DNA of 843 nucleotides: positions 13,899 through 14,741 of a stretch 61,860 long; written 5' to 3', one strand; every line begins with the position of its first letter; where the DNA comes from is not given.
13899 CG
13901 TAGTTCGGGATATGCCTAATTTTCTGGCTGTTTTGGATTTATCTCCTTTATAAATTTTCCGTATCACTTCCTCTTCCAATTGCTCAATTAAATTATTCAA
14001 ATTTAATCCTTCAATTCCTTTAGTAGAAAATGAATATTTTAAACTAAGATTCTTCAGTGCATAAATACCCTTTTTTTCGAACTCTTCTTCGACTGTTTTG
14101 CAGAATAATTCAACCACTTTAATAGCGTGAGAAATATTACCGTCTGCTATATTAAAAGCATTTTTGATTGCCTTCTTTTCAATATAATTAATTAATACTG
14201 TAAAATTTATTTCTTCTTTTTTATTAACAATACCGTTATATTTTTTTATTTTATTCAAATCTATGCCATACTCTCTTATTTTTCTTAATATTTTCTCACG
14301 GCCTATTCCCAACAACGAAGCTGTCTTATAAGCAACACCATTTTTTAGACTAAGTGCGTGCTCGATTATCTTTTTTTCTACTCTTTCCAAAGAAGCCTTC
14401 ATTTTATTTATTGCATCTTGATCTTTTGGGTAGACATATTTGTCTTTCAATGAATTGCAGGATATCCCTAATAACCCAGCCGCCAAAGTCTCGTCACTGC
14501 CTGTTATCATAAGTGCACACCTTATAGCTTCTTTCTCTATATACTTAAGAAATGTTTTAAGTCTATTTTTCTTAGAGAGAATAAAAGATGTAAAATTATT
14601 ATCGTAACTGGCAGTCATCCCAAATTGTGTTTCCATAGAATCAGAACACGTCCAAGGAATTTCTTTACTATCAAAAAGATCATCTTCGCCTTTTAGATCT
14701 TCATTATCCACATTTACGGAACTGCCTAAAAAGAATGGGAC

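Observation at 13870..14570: Four tandem Fis/NtrC-type HTH modules (plus two more at 4465-4750) inside a membrane-spanning giant protein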

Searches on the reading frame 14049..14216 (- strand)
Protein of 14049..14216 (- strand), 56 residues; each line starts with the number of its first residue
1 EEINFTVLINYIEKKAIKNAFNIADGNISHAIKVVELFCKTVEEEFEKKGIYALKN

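Call 9: search_protein_families(library=pfam, proteins=[window:14049-14216:-], max_evalue=10)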
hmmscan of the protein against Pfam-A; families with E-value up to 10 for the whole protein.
seq(56 aa): 1 family
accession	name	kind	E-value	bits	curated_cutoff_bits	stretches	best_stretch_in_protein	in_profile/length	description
PF02954.25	HTH_8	-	0.14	12.4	22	1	12-31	5-24/42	Bacterial regulatory protein, Fis family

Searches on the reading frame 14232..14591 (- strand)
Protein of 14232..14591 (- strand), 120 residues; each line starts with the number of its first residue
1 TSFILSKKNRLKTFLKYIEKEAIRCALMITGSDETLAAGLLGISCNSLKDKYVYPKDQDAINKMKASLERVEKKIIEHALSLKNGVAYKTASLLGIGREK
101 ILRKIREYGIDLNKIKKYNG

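Call 64: predict_structure(alignment_id=A2)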
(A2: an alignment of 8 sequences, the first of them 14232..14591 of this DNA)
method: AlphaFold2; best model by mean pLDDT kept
length: 120 residues; sequences in the alignment: 8
mean_pLDDT: 81.8   pTM: 0.49
mean pLDDT of the five models: 81.8, 80.3, 79.5, 78.9, 76.5
residues with pLDDT >= 90: 37; 70-90: 66; 50-70: 13; < 50: 4
segments of 3 or more residues with pLDDT < 50: 1-4
pLDDT, mean of each block of 10 residues (from residue 1): 58 82 84 85 85 64 81 91 91 92 93 77
secondary structure, 60 per line:
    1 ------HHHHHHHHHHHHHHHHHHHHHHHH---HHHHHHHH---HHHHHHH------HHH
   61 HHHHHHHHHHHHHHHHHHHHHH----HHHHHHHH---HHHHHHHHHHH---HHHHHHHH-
elements in order: H7-30 H34-41 H45-51 H58-82 H87-94 H98-108 H112-119

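Call 66: fold_search(model_id=the predicted structure, library=pdb)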
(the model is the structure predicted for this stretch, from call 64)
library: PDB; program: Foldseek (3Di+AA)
matches with E <= 10: 349; with E <= 0.001: 0
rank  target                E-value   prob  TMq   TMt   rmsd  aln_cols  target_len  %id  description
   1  6p0s_B                1.1e-01  1.00  0.41  0.59   5.8        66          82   23  Crystal structure of ternary DNA complex "FX2" containing E. coli Fis and phage lambda Xis (released 2019-06-19)
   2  1fia_A                1.4e-01  1.00  0.41  0.61   5.8        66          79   23  CRYSTAL STRUCTURE OF THE FACTOR FOR INVERSION STIMULATION FIS AT 2.0 ANGSTROMS RESOLUTION (released 1993-10-31)
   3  3iv5_B                1.8e-01  1.00  0.41  0.50   5.9        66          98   23  Crystal structure of Fis bound to 27 bp optimal binding sequence F1 (released 2010-04-28)
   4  6p0t_A                1.8e-01  1.00  0.41  0.57   5.9        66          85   23  Crystal structure of ternary DNA complex "FX(1-2)-1Xis" containing E. coli Fis and phage lambda Xis (released 2019-06-19)
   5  1fip_A                2.0e-01  1.00  0.41  0.66   5.9        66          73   23  THE STRUCTURE OF FIS MUTANT PRO61ALA ILLUSTRATES THAT THE KINK WITHIN THE LONG ALPHA-HELIX IS NOT DUE TO THE PRESENCE  (released 1995-02-14)
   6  6p0s_A                2.1e-01  1.00  0.41  0.59   5.9        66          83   23  Crystal structure of ternary DNA complex "FX2" containing E. coli Fis and phage lambda Xis (released 2019-06-19)
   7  1ety_B                2.3e-01  1.00  0.41  0.62   6.3        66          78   23  THE CRYSTAL STRUCTURE OF E. COLI WILD-TYPE FIS (released 2000-10-11)
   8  1etx_B                2.4e-01  1.00  0.41  0.61   6.3        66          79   24  THE CRYSTAL STRUCTURE OF E. COLI FIS MUTANT Q74A (released 2000-10-11)
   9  1eto_A                2.4e-01  1.00  0.41  0.56   5.9        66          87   23  THE CRYSTAL STRUCTURE OF E. COLI FIS MUTANT R71L (released 2000-10-11)
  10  1f36_A                2.4e-01  1.00  0.41  0.54   5.9        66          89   21  THE CRYSTAL STRUCTURE OF FIS MUTANT K36E REVEALS THAT THE TRANSACTIVATION REGION OF THE FIS PROTEIN CONTAINS EXTENDED  (released 1997-12-24)
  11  1etq_C                2.7e-01  1.00  0.41  0.63   5.8        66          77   23  THE CRYSTAL STRUCTURE OF E. COLI FIS MUTANT R71Y (released 2000-10-11)
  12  6p0u_B                3.0e-01  1.00  0.41  0.57   6.0        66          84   23  Crystal structure of ternary DNA complex " FX(1-2)-2Xis" containing E. coli Fis and phage lambda Xis (released 2019-06-19)
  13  1ety_A                3.0e-01  0.99  0.41  0.64   6.2        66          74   21  THE CRYSTAL STRUCTURE OF E. COLI WILD-TYPE FIS (released 2000-10-11)
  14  1fia_B                3.0e-01  0.99  0.41  0.62   5.9        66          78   23  CRYSTAL STRUCTURE OF THE FACTOR FOR INVERSION STIMULATION FIS AT 2.0 ANGSTROMS RESOLUTION (released 1993-10-31)
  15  1etk_B                3.4e-01  0.99  0.41  0.61   6.3        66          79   23  THE CRYSTAL STRUCTURE OF E. COLI FIS MUTANT Q68A (released 2000-10-11)
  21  1ojl_D                5.5e-01  1.00  0.30  0.12   0.7        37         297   46  Crystal structure of a sigma54-activator suggests the mechanism for the conformational switch necessary for sigma54 bi (released 2005-05-19)
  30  4l5e                  9.4e-01  1.00  0.31  0.78   0.5        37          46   35  Crystal structure of A. aeolicus NtrC1 DNA binding domain (released 2013-08-28)
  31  1ojl_E                9.4e-01  1.00  0.30  0.13   0.7        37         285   46  Crystal structure of a sigma54-activator suggests the mechanism for the conformational switch necessary for sigma54 bi (released 2005-05-19)
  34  1ojl_A                1.0e+00  1.00  0.30  0.13   0.6        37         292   46  Crystal structure of a sigma54-activator suggests the mechanism for the conformational switch necessary for sigma54 bi (released 2005-05-19)
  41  3e7l_C                1.7e+00  0.99  0.34  0.67   0.7        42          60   31  Crystal structure of sigma54 activator NtrC4's DNA binding domain (released 2008-11-25)
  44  3e7l_D                1.8e+00  0.99  0.39  0.72   0.6        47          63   30  Crystal structure of sigma54 activator NtrC4's DNA binding domain (released 2008-11-25)
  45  3e7l_A                1.8e+00  0.99  0.38  0.75   0.7        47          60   30  Crystal structure of sigma54 activator NtrC4's DNA binding domain (released 2008-11-25)
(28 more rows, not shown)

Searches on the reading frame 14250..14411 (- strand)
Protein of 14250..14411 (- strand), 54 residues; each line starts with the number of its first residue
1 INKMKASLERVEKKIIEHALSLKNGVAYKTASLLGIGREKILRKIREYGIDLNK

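Call 9: search_protein_families(library=pfam, proteins=[window:14250-14411:-], max_evalue=10)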
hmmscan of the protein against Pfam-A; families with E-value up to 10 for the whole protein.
seq(54 aa): 3 families
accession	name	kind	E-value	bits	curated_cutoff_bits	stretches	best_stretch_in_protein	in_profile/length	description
PF02954.25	HTH_8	-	9.3e-09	35.3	22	1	7-48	1-42/42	Bacterial regulatory protein, Fis family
PF18024.7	HTH_50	-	0.0017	18.5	27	1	5-50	5-49/50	Helix-turn-helix domain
PF12759.13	HTH_Tnp_IS1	-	0.058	13.5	24.9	1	11-46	10-43/46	InsA C-terminal domain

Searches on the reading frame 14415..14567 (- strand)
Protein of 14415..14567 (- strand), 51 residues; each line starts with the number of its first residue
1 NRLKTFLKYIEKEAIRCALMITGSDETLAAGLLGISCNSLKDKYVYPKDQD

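Call 9: search_protein_families(library=pfam, proteins=[window:14415-14567:-], max_evalue=10)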
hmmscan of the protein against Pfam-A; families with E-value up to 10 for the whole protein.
seq(51 aa): 1 family
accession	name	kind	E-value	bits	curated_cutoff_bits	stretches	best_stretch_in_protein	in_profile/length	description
PF02954.25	HTH_8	-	0.016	15.3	22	1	8-41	3-36/42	Bacterial regulatory protein, Fis family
